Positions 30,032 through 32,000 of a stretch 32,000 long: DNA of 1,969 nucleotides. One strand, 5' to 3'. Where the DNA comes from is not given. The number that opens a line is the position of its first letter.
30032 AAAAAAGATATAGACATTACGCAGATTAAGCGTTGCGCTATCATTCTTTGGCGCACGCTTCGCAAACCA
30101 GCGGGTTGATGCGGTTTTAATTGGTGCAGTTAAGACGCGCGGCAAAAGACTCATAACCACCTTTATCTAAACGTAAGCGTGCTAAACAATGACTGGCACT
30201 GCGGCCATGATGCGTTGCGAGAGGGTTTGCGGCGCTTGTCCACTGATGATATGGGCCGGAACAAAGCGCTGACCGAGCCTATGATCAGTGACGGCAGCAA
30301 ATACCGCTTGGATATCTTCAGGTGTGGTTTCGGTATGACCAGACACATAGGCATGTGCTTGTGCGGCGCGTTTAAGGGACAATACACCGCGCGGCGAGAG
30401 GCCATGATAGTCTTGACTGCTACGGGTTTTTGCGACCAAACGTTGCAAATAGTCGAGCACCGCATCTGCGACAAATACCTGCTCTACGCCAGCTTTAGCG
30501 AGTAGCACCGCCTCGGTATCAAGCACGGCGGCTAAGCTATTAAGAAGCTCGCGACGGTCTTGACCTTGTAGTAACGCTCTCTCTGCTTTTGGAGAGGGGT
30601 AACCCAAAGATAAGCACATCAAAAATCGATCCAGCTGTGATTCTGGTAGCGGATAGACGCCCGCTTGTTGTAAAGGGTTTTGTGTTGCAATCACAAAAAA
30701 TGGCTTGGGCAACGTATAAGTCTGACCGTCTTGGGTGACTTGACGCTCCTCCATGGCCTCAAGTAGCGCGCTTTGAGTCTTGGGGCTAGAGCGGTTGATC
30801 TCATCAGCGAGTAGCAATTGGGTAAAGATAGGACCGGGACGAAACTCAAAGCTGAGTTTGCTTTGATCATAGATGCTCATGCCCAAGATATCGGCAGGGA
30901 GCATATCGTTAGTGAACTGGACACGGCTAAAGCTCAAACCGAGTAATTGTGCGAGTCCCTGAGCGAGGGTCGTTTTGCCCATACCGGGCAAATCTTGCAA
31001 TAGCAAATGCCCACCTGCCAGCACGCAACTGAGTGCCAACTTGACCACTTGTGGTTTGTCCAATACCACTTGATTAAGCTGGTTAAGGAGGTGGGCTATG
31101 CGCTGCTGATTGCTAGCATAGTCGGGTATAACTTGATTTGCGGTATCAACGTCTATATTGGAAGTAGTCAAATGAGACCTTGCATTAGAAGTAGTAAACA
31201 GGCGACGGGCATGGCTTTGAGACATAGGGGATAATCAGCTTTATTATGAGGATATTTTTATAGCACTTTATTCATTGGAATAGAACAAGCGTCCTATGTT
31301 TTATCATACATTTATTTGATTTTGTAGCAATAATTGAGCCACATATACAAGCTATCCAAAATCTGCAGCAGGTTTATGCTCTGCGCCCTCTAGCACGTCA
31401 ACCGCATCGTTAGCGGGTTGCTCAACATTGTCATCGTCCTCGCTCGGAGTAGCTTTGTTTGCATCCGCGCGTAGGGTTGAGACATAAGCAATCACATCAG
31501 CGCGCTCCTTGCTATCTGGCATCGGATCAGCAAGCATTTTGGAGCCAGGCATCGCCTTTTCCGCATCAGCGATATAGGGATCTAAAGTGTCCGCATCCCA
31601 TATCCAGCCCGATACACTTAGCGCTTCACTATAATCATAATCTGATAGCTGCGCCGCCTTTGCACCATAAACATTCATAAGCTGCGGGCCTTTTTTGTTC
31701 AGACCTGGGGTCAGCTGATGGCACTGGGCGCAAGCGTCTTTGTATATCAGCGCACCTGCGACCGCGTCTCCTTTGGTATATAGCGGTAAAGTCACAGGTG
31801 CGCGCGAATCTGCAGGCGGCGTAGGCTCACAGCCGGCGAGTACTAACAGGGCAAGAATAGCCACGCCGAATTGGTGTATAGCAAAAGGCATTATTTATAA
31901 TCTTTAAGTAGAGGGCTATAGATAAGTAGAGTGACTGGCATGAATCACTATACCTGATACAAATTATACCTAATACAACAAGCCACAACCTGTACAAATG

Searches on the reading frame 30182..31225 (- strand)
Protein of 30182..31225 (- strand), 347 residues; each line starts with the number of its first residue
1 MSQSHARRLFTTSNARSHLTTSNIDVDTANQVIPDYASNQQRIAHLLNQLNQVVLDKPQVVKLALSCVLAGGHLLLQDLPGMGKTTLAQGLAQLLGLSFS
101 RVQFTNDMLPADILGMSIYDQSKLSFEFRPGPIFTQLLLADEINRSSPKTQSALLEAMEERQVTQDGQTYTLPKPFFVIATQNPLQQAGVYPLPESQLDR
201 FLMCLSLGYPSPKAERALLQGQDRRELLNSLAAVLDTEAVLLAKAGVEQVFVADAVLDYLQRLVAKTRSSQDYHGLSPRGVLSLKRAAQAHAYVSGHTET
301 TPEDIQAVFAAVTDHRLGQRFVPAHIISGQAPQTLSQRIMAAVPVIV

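Call 8: search_protein_families(library=pfam, proteins=[window:30182-31225:-])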
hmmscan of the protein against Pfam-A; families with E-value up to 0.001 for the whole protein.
window:30182-31225:- (347 aa): 7 families
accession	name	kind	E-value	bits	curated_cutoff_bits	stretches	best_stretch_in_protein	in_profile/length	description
PF07726.17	AAA_3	-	2.8e-62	208.8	27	1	73-203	1-131/131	ATPase family associated with various cellular activities (AAA)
PF07728.20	AAA_5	-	7.6e-15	55.6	22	1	73-201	1-139/139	AAA domain (dynein-related subfamily)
PF17863.7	AAA_lid_2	-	5.4e-13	48.9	22.7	1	274-318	11-55/74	AAA lid domain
PF20030.5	bpMoxR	-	8.5e-07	28.7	27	1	42-220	2-179/205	MoxR domain in the MoxR-vWA-beta-propeller ternary systems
PF00004.35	AAA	-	1.4e-05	26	21.2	1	76-183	3-109/131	ATPase family associated with various cellular activities (AAA)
PF01078.27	Mg_chelatase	-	3.2e-05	23.8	20.3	0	60-96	10-47/207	Magnesium chelatase, subunit ChlI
PF05496.18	RuvB_N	-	0.00014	22.1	27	0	71-163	33-113/159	Holliday junction DNA helicase RuvB P-loop domain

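Call 26: find_encoding_contigs(protein=window:30182-31225:-, flank=10000, max_places=10)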
Protein window:30182-31225:- (347 aa): 3 contigs read that carry it; 3 places shown.
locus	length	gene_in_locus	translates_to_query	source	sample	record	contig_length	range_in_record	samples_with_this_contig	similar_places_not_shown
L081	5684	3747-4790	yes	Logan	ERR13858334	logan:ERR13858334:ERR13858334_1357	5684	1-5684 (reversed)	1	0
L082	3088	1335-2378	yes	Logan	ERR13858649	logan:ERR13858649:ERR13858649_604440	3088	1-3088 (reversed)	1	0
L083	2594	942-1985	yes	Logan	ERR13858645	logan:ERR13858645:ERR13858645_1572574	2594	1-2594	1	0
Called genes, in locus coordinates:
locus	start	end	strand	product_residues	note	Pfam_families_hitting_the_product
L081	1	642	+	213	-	?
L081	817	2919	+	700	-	PF13426:PAS_9 (faint), PF00990:GGDEF, PF00563:EAL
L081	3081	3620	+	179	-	PF00034:Cytochrom_C (weak)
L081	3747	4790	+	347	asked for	PF00004:AAA (faint), PF20030:bpMoxR (weak), PF07726:AAA_3, PF07728:AAA_5, PF17863:AAA_lid_2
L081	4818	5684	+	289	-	?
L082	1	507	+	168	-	?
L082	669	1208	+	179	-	PF00034:Cytochrom_C (weak)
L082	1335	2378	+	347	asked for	PF00004:AAA (faint), PF20030:bpMoxR (weak), PF07726:AAA_3, PF07728:AAA_5, PF17863:AAA_lid_2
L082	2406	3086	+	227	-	?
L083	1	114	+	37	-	?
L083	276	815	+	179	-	PF00034:Cytochrom_C (weak)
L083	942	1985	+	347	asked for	PF00004:AAA (faint), PF20030:bpMoxR (weak), PF07726:AAA_3, PF07728:AAA_5, PF17863:AAA_lid_2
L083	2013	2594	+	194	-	?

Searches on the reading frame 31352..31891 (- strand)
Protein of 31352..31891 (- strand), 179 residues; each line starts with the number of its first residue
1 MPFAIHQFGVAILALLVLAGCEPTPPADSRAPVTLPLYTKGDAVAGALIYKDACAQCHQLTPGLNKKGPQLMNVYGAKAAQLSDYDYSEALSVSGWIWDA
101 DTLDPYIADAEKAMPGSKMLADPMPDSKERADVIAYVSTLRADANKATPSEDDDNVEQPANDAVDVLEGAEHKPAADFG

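Call 8: search_protein_families(library=pfam, proteins=[window:31352-31891:-])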
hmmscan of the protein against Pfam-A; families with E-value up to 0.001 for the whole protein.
window:31352-31891:- (179 aa): 2 families
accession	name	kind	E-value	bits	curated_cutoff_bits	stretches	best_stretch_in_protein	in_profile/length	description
PF00034.26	Cytochrom_C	-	1.2e-08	36.5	21.3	1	44-140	2-89/90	Cytochrome c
PF13442.11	Cytochrome_CBB3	-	0.00013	22.6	27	1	43-137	3-68/68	Cytochrome C oxidase, cbb3-type, subunit III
